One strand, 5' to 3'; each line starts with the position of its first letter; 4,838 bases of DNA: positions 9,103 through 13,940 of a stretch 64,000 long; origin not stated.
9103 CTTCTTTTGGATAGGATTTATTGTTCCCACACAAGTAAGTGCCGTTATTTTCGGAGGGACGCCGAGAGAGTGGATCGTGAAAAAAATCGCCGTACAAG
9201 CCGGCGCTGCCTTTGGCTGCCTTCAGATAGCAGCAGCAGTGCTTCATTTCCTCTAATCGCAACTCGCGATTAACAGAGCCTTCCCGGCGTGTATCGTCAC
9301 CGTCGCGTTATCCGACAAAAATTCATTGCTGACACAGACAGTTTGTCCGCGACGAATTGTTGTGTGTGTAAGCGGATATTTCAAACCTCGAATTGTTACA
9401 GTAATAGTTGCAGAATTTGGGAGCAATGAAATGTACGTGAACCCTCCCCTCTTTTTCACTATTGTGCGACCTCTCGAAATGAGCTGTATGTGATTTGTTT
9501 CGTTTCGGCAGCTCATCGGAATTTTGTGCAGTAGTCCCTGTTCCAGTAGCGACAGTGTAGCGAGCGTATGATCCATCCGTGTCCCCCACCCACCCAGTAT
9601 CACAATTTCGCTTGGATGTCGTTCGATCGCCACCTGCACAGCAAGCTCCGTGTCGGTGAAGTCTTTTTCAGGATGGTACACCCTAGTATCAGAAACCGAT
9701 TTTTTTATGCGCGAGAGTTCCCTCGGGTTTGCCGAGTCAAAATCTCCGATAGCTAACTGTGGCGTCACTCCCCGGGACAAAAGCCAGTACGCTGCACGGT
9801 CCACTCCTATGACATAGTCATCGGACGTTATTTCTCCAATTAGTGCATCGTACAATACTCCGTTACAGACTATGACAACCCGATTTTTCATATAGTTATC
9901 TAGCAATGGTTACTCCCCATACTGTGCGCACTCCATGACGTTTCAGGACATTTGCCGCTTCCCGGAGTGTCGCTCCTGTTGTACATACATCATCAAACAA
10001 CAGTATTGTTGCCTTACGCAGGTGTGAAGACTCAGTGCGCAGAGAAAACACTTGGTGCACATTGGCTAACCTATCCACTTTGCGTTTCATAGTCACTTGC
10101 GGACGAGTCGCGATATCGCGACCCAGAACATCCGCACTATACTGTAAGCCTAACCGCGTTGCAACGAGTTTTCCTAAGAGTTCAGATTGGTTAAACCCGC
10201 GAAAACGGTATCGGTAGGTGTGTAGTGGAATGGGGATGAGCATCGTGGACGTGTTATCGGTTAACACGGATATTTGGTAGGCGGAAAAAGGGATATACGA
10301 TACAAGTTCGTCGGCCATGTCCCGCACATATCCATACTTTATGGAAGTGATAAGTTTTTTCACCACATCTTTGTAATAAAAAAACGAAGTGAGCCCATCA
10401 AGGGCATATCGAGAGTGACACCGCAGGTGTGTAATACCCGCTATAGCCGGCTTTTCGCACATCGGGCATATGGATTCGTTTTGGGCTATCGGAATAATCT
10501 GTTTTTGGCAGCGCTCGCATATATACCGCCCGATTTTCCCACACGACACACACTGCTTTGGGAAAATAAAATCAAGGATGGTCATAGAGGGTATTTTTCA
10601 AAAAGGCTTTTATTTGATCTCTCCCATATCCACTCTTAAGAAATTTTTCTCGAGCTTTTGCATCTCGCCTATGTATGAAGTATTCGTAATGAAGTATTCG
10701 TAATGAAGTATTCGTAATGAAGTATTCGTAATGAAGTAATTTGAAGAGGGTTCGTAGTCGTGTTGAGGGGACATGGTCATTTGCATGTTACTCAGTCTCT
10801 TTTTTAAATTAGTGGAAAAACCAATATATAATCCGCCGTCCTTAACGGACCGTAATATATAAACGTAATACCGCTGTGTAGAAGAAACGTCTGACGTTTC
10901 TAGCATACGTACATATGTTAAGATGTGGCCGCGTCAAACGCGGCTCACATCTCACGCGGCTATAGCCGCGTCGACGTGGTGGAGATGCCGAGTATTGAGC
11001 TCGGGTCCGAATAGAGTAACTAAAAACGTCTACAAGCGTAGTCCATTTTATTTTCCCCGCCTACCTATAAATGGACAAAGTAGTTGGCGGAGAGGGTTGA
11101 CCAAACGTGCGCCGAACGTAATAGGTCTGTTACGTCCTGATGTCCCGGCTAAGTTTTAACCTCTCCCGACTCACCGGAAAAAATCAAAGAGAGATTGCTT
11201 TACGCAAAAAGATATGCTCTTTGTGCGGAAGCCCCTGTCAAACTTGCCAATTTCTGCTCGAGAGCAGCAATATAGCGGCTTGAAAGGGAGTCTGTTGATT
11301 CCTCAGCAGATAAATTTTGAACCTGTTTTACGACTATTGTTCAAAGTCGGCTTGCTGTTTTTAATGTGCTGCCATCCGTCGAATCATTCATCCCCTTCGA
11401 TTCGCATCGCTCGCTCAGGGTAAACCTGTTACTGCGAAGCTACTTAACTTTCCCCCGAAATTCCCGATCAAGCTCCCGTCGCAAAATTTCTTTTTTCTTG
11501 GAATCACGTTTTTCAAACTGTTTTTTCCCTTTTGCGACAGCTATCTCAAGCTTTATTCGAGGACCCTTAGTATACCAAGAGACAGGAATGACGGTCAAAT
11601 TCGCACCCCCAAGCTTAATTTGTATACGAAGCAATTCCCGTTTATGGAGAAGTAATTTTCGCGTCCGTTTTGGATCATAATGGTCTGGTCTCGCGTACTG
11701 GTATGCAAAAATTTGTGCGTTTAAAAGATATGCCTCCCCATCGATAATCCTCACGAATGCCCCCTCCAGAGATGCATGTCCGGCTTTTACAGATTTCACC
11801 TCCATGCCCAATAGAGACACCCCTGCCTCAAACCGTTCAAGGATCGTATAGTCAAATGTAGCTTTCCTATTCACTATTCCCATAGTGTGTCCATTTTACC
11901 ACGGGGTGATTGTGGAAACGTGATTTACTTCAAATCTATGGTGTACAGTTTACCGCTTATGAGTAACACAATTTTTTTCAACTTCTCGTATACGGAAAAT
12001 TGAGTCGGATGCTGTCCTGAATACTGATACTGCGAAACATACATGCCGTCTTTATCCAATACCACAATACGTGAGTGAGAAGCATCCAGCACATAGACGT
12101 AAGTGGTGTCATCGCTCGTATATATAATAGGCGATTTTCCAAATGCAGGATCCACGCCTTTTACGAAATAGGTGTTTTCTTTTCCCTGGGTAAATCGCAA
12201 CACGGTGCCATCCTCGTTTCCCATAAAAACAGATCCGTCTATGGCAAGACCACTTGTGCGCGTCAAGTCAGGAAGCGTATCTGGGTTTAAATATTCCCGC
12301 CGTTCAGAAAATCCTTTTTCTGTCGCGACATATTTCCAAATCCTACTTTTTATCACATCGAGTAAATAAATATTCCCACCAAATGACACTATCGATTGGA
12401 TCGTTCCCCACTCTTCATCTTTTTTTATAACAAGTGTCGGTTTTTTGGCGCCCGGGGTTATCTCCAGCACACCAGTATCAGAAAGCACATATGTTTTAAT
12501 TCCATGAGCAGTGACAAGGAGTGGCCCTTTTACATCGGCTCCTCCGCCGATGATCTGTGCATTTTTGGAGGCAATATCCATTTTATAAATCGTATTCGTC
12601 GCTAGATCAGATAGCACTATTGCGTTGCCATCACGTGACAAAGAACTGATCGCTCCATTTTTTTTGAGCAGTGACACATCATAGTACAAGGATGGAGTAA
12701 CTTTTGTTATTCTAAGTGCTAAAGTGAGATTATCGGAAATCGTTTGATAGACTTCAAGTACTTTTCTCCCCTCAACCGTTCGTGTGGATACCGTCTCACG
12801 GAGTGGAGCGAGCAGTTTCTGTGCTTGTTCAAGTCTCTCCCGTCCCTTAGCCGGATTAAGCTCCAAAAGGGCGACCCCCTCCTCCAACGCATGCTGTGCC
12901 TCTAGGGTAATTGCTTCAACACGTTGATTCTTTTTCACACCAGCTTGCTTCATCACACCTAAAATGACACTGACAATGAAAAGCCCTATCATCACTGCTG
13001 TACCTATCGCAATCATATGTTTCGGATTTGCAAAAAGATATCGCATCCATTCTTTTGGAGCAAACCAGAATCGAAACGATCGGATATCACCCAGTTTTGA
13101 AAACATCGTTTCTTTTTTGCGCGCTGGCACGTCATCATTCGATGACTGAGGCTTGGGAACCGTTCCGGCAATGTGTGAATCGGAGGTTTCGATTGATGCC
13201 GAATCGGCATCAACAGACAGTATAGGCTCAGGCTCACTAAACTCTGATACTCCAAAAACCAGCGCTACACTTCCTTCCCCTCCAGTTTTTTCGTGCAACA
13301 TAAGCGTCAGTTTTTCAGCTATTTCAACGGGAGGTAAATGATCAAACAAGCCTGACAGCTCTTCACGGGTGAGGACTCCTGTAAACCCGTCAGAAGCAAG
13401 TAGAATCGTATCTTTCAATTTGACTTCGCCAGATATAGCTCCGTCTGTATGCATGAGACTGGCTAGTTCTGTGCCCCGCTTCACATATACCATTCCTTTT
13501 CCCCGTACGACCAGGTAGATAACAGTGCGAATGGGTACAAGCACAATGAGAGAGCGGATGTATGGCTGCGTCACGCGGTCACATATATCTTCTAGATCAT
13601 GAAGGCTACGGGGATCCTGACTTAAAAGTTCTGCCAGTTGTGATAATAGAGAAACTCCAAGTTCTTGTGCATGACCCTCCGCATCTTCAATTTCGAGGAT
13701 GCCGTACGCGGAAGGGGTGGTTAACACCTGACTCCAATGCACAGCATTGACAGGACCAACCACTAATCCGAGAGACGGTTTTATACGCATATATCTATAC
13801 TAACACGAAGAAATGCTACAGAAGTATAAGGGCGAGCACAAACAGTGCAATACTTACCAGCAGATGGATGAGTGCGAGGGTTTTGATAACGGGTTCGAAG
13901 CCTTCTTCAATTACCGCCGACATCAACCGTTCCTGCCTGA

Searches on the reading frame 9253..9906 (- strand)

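Call 50: search_protein_families(library=pfam, proteins=[window:9253-9906:-], max_evalue=0.001)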
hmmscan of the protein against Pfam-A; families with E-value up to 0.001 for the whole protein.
window:9253-9906:- (217 aa): 2 families
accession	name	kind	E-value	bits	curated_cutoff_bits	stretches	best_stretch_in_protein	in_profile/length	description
PF04263.21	TPK_catalytic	-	5.1e-25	88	30.7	1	27-128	6-108/113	Thiamin pyrophosphokinase, catalytic domain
PF04265.19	TPK_B1_binding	-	6.1e-16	58.3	22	1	149-208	4-65/67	Thiamin pyrophosphokinase, vitamin B1 binding domain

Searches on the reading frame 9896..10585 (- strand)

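Call 50: search_protein_families(library=pfam, proteins=[window:9896-10585:-], max_evalue=0.001)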
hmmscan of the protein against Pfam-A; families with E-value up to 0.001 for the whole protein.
window:9896-10585:- (229 aa): 2 families
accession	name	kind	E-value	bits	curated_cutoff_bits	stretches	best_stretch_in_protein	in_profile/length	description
PF18912.6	DZR_2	-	1.5e-08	34.8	27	1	3-52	1-51/56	Double zinc ribbon domain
PF00156.33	Pribosyltran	-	6e-06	26.1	26.3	1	178-222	73-118/158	Phosphoribosyl transferase domain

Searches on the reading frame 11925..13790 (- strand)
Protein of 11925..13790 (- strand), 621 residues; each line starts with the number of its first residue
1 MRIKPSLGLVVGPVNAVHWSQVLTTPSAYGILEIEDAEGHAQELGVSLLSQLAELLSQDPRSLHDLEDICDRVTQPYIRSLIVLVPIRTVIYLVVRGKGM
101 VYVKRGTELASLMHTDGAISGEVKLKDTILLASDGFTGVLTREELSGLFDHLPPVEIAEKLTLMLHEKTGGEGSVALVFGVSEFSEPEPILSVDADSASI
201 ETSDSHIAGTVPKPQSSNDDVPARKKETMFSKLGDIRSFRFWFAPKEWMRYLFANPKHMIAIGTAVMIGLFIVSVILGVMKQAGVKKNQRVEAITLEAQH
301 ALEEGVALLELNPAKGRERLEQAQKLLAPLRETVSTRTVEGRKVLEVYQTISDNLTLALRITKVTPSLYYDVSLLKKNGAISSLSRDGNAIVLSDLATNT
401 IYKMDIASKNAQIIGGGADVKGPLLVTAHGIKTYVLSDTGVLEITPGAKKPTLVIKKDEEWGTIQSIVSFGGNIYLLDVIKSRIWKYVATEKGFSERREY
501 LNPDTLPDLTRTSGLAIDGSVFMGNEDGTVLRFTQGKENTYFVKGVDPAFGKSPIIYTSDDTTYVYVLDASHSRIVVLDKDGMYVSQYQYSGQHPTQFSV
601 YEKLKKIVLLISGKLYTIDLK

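Call 9: search_protein_families(library=pfam, proteins=[window:11925-13790:-], max_evalue=0.01)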
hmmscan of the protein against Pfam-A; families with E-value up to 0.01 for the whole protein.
window:11925-13790:- (621 aa): 0 families

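Call 59: search_protein_families(library=ncbifam, proteins=[window:11925-13790:-], max_evalue=0.01)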
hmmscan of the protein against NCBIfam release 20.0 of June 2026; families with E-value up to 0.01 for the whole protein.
window:11925-13790:- (621 aa): 1 family
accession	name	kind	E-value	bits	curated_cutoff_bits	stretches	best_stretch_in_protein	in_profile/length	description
NF035926.1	scyF_NHL_VPEP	equivalog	0.0018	17.5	350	1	545-591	240-286/376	scytonemin biosynthesis PEP-CTERM protein ScyF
